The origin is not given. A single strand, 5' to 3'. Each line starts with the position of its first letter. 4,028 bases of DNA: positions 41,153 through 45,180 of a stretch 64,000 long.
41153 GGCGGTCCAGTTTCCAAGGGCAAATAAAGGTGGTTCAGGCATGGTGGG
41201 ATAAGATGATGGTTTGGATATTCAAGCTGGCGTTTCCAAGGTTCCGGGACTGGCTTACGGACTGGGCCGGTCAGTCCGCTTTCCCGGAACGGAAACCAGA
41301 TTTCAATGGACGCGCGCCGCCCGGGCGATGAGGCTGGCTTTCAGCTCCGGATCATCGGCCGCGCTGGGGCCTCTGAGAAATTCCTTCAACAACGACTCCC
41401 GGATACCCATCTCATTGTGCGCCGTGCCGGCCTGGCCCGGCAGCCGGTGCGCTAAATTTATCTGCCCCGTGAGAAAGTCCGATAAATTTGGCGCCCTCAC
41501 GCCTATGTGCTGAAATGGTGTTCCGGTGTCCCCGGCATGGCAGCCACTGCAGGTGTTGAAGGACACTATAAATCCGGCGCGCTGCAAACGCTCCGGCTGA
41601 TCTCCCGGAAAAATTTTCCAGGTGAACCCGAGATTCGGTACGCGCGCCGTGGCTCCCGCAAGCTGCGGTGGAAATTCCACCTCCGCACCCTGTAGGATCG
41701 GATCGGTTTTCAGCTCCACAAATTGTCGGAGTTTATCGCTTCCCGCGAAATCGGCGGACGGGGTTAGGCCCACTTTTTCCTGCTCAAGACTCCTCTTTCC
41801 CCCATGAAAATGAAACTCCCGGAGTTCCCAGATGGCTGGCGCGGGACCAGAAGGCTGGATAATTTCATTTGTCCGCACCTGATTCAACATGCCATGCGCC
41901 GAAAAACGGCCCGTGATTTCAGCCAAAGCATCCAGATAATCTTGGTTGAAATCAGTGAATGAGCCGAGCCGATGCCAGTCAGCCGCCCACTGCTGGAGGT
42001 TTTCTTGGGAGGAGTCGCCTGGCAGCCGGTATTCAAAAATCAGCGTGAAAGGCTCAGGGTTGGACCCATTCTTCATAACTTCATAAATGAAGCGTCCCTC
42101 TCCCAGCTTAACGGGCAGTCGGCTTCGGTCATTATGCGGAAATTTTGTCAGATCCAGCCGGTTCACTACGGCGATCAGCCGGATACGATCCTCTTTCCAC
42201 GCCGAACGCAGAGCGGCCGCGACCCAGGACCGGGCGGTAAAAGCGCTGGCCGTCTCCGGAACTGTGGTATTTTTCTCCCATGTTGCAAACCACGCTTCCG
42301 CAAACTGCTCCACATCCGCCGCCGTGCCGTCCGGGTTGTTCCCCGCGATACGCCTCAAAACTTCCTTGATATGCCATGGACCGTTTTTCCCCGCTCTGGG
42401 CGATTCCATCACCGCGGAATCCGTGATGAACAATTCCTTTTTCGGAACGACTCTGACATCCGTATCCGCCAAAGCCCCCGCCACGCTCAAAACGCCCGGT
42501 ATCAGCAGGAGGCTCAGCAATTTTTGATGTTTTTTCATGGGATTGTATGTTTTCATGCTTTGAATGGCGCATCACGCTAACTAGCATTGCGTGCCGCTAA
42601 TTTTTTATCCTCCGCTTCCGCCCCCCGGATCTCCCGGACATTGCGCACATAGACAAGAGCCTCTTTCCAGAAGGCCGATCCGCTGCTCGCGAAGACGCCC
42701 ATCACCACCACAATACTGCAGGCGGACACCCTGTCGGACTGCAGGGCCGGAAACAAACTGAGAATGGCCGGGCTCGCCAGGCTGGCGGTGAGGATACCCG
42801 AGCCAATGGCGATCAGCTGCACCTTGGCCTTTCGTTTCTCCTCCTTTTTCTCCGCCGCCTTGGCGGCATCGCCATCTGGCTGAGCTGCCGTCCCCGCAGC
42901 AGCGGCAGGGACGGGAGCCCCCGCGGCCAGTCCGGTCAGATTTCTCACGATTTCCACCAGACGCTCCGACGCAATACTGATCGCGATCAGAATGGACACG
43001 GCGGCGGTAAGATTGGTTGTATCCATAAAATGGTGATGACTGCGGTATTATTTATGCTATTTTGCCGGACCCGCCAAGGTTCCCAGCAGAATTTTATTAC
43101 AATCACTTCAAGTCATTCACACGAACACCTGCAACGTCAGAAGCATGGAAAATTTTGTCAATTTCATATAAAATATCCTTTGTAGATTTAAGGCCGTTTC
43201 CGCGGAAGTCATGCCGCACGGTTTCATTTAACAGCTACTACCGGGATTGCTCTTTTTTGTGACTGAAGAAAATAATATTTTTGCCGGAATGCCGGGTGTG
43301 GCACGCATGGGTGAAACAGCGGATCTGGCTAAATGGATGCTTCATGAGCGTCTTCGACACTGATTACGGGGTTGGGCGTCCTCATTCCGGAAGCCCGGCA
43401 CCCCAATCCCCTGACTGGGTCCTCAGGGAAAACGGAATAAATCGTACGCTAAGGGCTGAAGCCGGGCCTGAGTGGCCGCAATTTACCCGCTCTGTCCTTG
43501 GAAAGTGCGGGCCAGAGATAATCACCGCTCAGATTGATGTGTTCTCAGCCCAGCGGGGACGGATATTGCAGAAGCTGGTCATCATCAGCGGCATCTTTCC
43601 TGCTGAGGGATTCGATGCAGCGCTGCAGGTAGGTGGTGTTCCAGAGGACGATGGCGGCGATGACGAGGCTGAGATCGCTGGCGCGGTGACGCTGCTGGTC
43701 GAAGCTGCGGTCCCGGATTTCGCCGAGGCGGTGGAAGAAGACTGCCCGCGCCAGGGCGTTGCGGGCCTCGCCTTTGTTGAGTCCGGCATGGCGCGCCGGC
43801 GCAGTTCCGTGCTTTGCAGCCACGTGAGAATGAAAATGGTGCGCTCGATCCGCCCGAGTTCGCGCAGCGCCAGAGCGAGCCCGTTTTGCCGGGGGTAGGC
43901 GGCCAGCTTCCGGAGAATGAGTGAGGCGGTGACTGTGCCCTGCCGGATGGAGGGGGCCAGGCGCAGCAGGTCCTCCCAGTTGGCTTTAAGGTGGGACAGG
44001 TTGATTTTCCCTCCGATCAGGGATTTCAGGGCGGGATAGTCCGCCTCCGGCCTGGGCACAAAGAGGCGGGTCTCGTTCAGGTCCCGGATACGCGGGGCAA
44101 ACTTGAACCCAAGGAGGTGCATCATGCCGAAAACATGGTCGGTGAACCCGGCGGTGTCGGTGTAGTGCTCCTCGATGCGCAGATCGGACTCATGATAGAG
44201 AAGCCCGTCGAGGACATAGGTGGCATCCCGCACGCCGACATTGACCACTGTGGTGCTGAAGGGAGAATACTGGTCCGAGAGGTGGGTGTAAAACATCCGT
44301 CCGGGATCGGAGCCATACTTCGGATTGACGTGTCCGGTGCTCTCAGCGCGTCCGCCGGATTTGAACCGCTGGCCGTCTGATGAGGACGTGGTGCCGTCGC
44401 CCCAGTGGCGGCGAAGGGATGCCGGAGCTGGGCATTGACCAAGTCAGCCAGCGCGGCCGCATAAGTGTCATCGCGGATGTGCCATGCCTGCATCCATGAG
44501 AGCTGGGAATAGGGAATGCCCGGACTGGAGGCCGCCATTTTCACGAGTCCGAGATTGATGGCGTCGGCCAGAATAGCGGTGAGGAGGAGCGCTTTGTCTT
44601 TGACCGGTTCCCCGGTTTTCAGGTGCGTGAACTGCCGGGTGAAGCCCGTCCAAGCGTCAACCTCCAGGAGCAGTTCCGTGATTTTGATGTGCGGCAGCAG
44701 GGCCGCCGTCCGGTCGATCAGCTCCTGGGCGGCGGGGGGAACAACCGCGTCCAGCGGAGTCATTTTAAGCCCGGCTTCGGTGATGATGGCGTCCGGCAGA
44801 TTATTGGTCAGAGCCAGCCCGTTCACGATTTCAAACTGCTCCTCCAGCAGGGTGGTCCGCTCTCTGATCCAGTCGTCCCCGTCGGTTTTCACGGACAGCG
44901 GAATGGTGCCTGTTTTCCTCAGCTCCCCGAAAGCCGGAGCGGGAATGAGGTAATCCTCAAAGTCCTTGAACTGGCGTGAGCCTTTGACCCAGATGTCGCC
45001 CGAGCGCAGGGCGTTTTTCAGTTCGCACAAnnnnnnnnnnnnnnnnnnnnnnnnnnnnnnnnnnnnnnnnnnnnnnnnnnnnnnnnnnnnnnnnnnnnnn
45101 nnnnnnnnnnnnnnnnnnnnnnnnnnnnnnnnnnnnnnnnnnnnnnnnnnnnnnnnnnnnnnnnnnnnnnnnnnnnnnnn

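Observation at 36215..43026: Uncharacterised envelope gene set: duplicated CxxCH secreted proteins, paralogous lipoproteins, a metzincin-motif protein and a small membrane protein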

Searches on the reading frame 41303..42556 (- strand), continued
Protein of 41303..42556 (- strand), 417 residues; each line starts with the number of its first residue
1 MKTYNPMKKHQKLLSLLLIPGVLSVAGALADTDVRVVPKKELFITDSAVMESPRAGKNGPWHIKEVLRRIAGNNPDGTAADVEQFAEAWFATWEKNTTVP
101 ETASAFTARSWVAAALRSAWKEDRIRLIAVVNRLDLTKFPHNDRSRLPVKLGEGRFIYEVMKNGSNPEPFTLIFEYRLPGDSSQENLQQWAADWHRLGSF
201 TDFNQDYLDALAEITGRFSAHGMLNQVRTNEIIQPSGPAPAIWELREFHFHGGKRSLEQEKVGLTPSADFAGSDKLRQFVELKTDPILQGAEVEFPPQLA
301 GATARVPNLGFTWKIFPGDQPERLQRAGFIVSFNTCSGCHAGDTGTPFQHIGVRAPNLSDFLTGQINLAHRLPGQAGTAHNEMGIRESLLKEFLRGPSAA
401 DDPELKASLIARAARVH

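Call 84: search_protein_families(library=padloc, alignment_id=A7, max_evalue=0.00001)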
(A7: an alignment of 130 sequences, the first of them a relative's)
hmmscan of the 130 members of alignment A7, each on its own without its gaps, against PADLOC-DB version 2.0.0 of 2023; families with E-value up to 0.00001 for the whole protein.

A. member 1, L001:8077-9807:+ (577 aa): 0 families

B. families by the number of members that match (of 130 scanned): 3 families
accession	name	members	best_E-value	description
PDLC03014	subtilase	1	2.3e-13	-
PDLC00405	SduA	1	1.4e-06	DUF4263 domain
PDLC02012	SAVED5--SAVED_TIR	1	1.5e-06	-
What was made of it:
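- A control set of 130 nearest neighbours of B-family genes hit only 3 families, all weakly (call 84).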

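Call 103: search_dna_similar(query=window:41303-42556:-, collection=plasmids, mode=protein, max_rows=15)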
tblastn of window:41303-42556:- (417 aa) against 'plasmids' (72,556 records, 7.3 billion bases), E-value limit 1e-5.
No match.

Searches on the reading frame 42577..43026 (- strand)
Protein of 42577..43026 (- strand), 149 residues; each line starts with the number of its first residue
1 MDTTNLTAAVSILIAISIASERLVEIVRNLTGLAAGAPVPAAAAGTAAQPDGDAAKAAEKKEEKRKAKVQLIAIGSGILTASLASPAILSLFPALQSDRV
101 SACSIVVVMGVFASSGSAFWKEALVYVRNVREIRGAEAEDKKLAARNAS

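Call 3: search_protein_families(library=pfam, proteins=[window:42577-43026:-], max_evalue=1)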
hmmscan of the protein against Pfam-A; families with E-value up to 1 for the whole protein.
window:42577-43026:- (149 aa): 1 family
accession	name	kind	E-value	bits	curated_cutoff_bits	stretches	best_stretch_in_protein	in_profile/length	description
PF00428.24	Ribosomal_60s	-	0.0019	19.2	28.1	1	21-64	33-74/88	60s Acidic ribosomal protein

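Call 4: search_protein_families(library=ncbifam, proteins=[window:42577-43026:-], max_evalue=1)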
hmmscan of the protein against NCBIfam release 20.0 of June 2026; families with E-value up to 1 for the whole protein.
window:42577-43026:- (149 aa): 2 families
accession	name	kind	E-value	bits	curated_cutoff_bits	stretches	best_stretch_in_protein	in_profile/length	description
TIGR03685.1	ribo_P1_arch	equivalog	0.013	15.8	100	1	33-67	56-90/105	50S ribosomal protein P1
NF010265.0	PRK13711.1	equivalog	0.059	13.5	164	1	56-136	14-93/115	P-type conjugative transfer protein TrbJ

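Call 5: search_protein_families(library=padloc, proteins=[window:42577-43026:-], max_evalue=1)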
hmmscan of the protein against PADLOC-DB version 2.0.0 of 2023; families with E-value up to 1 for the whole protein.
window:42577-43026:- (149 aa): 0 families

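Call 6: search_protein_families(library=phrogs, proteins=[window:42577-43026:-], max_evalue=1)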
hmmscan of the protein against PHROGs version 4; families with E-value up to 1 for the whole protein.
window:42577-43026:- (149 aa): 3 families
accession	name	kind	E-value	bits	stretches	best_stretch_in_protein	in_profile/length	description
phrog_20258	-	unknown function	0.074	14.3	0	83-124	46-85/99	-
phrog_2359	-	lysis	0.16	12.8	1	59-115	28-82/110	holin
phrog_831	-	unknown function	0.25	12.7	1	39-82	11-53/70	-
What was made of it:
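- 42577..43026 (-): Gene A: 149-aa protein with three hydrophobic segments, first gene of the cluster. A rare accessory. Only insignificant holin or ribosomal-P hits (calls 3, 4, 6).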

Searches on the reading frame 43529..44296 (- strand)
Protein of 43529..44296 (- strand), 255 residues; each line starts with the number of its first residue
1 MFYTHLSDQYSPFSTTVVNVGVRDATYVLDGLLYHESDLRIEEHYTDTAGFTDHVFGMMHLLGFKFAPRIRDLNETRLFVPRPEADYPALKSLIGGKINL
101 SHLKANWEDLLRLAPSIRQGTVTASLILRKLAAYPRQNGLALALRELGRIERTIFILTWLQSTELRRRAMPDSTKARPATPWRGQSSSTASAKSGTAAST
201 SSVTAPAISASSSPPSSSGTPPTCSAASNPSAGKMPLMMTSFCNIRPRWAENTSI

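Call 58: search_protein_families(library=pfam, proteins=[window:43529-44296:-], max_evalue=0.001)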
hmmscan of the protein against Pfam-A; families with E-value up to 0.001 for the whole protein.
window:43529-44296:- (255 aa): 1 family
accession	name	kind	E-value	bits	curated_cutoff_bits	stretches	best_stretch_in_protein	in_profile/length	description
PF01526.23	DDE_Tnp_Tn3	-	4.6e-69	233.5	24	1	1-169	130-298/389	Tn3 transposase DDE domain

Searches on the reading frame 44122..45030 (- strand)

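Call 58: search_protein_families(library=pfam, proteins=[window:44122-45030:-], max_evalue=0.001)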
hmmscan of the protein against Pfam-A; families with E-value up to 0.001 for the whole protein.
window:44122-45030:- (302 aa): 1 family
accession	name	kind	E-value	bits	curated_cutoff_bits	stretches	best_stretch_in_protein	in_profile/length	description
PF01526.23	DDE_Tnp_Tn3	-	2.1e-24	86.5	24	1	119-208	1-92/389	Tn3 transposase DDE domain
